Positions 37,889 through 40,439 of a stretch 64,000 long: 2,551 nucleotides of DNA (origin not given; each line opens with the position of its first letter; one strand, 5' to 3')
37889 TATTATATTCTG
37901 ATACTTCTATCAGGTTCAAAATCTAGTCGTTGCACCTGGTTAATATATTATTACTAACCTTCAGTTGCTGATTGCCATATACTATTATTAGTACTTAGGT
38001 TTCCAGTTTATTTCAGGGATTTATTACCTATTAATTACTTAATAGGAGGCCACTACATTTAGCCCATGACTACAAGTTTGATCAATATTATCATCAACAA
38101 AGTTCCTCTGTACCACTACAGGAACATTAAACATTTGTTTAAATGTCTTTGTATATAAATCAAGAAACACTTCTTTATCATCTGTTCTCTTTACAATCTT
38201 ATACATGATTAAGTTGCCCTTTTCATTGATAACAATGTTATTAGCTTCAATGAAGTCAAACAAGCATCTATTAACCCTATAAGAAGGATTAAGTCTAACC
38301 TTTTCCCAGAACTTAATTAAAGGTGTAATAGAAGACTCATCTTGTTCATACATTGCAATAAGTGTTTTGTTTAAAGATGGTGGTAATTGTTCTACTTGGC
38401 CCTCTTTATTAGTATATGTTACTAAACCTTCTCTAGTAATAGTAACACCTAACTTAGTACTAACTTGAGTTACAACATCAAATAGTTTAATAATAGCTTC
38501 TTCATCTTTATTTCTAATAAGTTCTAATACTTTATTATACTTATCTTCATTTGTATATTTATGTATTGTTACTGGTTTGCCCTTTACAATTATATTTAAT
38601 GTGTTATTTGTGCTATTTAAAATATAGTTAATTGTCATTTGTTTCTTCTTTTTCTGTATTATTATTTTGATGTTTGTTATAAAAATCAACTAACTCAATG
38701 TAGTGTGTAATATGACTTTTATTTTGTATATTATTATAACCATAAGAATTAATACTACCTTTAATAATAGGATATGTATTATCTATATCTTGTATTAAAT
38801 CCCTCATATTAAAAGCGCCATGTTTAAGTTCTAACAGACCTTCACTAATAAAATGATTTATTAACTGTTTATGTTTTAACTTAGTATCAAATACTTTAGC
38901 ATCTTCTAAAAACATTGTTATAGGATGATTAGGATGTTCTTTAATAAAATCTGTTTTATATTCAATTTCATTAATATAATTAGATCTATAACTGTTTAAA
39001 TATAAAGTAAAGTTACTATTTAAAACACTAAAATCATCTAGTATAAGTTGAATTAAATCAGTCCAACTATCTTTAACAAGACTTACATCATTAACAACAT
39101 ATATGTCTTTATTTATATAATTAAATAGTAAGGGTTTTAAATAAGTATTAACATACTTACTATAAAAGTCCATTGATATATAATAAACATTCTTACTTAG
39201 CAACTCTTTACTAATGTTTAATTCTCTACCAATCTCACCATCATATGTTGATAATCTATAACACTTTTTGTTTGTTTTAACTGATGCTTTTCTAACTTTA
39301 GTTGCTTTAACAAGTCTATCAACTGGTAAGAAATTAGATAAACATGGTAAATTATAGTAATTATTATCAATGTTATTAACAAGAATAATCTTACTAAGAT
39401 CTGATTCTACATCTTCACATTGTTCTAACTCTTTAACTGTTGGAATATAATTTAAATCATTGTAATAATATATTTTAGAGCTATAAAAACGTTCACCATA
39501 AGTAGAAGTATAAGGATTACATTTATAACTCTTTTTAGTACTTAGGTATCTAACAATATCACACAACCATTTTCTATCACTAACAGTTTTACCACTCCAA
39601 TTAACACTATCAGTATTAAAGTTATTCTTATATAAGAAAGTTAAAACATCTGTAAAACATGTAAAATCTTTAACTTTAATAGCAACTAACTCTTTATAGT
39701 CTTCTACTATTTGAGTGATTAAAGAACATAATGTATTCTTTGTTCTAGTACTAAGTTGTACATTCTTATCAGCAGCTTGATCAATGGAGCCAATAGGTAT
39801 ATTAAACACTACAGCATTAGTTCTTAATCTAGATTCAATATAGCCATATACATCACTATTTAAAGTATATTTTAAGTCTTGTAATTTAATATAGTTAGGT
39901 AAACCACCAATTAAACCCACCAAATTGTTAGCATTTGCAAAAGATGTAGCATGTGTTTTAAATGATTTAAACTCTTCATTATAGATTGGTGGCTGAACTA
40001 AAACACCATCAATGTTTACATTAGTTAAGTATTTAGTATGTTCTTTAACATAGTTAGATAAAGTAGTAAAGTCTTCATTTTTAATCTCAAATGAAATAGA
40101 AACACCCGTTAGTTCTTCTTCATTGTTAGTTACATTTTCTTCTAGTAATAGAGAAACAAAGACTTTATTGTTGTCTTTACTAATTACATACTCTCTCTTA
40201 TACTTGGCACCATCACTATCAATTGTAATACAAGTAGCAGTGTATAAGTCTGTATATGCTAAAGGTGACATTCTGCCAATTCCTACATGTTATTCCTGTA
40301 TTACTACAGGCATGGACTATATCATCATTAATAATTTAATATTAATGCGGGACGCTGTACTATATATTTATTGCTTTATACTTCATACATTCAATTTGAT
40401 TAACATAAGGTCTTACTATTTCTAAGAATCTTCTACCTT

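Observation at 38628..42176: GyrB-like GHKL ATPase gene interrupted by about 1.55 kb of intron sequence carrying two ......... endonuclease genes, one decaying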

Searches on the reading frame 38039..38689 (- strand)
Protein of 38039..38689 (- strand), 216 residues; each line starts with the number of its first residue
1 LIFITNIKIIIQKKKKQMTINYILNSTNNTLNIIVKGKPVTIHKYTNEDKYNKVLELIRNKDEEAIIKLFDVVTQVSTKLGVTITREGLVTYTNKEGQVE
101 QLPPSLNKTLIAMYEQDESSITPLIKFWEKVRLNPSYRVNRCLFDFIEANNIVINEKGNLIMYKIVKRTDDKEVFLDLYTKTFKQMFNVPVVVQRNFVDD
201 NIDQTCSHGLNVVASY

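Call 6: search_protein_families(library=pfam, proteins=[window:38039-38689:-], max_evalue=1)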
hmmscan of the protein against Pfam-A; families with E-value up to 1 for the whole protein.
window:38039-38689:- (216 aa): 2 families
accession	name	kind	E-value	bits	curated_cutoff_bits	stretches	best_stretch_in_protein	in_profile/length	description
PF22045.1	CmlS_C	-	0.0032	18.1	27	1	121-183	12-72/118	Chloramphenicol halogenase CmlS C-terminal domain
PF06018.20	CodY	-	0.047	13.7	29.5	1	140-190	27-77/177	CodY GAF-like domain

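Call 8: search_protein_families(library=phrogs, proteins=[window:38039-38689:-], max_evalue=0.01)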
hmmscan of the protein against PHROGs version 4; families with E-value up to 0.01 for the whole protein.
window:38039-38689:- (216 aa): 5 families
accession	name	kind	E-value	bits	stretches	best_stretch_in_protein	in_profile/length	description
phrog_609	-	lysis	2.1e-26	93.2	1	13-214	808-997/1055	RIIB lysis inhibitor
phrog_3803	-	lysis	7.9e-19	69.2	1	22-214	279-464/530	RIIB lysis inhibitor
phrog_2886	-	lysis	2.7e-13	50.7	1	85-212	159-286/552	RIIB lysis inhibitor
phrog_36818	-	lysis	5.1e-11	43.5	1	125-214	11-97/163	RIIB lysis inhibitor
phrog_11221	-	lysis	3e-09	37.6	1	119-213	100-189/543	RIIB lysis inhibitor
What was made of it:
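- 36873..38638 (-): The neighbouring gene rIIB, itself split by a second group I intron (38060..37186, 875 nt) that carries a third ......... gene (37824..37195). phrog_609, E 2e-26 and 5e-9 (call 8).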

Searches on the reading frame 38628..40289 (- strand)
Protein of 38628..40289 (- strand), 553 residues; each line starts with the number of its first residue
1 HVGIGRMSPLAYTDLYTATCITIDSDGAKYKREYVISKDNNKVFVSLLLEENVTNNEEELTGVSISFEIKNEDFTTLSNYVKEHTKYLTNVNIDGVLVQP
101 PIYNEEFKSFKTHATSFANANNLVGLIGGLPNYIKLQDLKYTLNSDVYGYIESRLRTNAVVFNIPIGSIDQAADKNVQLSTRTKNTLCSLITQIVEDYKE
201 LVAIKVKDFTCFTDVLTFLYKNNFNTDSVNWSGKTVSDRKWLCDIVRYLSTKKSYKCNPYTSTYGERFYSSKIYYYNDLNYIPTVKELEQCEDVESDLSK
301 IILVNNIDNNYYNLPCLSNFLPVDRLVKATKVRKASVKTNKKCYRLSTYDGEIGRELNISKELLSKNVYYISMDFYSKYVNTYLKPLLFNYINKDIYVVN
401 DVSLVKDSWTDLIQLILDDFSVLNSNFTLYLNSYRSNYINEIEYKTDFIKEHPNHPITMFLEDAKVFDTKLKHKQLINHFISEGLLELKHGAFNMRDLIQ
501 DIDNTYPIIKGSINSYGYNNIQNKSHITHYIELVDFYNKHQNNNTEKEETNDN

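Call 6: search_protein_families(library=pfam, proteins=[window:38628-40289:-], max_evalue=1)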
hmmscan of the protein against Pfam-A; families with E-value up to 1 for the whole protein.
window:38628-40289:- (553 aa): 0 families

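Call 8: search_protein_families(library=phrogs, proteins=[window:38628-40289:-], max_evalue=0.01)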
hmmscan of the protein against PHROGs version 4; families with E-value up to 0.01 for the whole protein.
window:38628-40289:- (553 aa): 0 families

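Call 25: find_encoding_contigs(protein=window:38628-40271:-, flank=6000, max_places=6)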
Protein window:38628-40271:- (547 aa): 3 contigs read that carry it; 1 place shown.
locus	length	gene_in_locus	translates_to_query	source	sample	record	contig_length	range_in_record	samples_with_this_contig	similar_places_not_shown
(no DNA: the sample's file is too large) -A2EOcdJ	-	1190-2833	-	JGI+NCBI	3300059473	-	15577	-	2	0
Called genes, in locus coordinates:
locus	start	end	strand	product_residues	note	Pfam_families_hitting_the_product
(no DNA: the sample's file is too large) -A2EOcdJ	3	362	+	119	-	?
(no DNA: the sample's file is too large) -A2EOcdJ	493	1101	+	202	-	PF03161:LAGLIDADG_2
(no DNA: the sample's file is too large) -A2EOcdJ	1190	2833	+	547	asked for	-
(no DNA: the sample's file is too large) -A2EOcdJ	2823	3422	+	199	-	PF26926:Phage_T4_rIIB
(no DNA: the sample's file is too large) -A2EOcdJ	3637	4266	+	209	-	PF14528:LAGLIDADG_3 (faint)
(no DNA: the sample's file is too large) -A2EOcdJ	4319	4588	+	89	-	PF26926:Phage_T4_rIIB (weak)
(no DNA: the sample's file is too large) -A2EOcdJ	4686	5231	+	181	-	-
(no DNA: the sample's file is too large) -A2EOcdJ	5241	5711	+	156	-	-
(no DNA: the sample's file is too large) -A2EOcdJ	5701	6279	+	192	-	PF01195:Pept_tRNA_hydro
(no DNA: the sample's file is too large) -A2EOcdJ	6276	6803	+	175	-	-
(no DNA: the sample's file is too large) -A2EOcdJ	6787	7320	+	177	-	-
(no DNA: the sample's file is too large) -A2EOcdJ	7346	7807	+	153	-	-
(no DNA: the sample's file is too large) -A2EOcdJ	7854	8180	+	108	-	-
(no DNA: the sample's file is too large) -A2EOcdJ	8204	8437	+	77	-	-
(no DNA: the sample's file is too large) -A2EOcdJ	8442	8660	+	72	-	-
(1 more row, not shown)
